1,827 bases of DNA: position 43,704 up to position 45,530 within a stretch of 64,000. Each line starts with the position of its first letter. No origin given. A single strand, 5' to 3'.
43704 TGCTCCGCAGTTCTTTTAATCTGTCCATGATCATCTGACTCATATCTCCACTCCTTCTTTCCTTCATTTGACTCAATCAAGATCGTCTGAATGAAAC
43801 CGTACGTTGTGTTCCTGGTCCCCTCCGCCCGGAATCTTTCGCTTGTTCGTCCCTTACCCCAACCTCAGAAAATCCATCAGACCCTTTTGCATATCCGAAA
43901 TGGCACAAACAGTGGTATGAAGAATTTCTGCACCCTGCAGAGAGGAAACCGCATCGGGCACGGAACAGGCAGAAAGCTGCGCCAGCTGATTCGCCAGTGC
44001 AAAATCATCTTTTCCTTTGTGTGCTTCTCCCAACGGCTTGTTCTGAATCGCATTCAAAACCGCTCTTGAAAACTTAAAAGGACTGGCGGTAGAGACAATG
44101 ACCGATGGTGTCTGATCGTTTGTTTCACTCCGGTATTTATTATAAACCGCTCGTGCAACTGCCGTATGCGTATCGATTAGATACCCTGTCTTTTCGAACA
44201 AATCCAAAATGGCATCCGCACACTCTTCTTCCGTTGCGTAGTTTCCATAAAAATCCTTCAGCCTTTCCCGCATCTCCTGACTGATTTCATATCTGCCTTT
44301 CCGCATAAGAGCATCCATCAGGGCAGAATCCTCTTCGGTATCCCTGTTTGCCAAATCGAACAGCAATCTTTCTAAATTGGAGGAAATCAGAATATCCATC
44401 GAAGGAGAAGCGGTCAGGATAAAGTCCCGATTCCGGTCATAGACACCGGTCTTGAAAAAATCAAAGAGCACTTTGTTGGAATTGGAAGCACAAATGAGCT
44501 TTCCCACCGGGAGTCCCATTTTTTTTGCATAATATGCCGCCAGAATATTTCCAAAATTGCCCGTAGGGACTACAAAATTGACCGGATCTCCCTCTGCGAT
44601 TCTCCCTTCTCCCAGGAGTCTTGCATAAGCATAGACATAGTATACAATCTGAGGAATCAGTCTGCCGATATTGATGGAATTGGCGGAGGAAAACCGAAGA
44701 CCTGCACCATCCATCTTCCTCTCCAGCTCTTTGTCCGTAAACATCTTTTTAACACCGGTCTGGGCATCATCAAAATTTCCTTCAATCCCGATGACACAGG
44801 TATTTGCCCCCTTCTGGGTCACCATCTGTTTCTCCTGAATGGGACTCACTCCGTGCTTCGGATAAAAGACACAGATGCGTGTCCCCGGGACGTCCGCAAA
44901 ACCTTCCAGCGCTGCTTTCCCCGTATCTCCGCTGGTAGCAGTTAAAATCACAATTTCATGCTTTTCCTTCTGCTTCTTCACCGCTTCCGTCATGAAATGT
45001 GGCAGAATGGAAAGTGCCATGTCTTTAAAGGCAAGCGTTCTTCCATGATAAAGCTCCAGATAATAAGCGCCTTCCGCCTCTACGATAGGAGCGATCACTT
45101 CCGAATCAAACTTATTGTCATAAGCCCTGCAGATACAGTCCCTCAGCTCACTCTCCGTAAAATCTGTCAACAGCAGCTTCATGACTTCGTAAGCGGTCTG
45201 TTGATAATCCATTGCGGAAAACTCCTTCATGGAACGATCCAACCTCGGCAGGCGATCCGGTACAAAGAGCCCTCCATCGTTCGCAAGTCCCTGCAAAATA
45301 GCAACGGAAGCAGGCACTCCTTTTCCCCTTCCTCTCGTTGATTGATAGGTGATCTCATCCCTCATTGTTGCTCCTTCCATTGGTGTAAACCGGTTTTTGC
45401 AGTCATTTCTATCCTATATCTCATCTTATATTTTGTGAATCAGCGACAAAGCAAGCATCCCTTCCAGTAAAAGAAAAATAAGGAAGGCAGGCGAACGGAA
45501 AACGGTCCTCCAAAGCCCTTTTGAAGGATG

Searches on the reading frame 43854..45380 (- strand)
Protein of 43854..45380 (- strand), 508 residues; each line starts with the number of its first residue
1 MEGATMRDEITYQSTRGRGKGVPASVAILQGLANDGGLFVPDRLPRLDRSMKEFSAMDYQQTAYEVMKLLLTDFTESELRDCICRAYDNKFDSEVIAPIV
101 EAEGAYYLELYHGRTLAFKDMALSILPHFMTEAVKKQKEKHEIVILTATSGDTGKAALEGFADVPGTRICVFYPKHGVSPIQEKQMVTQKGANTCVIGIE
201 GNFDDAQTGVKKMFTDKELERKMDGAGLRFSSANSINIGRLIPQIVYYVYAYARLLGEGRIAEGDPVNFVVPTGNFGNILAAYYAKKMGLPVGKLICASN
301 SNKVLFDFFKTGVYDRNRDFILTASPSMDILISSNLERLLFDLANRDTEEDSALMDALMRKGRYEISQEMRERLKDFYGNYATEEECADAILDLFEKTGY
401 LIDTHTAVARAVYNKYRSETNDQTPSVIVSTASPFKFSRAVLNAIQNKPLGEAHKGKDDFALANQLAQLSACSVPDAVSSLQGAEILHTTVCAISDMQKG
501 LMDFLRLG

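Call 44: search_protein_families(library=ncbifam, proteins=[window:43854-45380:-], max_evalue=1e-10)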
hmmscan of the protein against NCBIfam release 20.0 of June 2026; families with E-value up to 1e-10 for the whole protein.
window:43854-45380:- (508 aa): 1 family
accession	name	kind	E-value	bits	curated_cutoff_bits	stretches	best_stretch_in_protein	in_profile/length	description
TIGR00260.1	thrC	equivalog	8.8e-74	248.7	167.1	1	77-447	13-333/340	threonine synthase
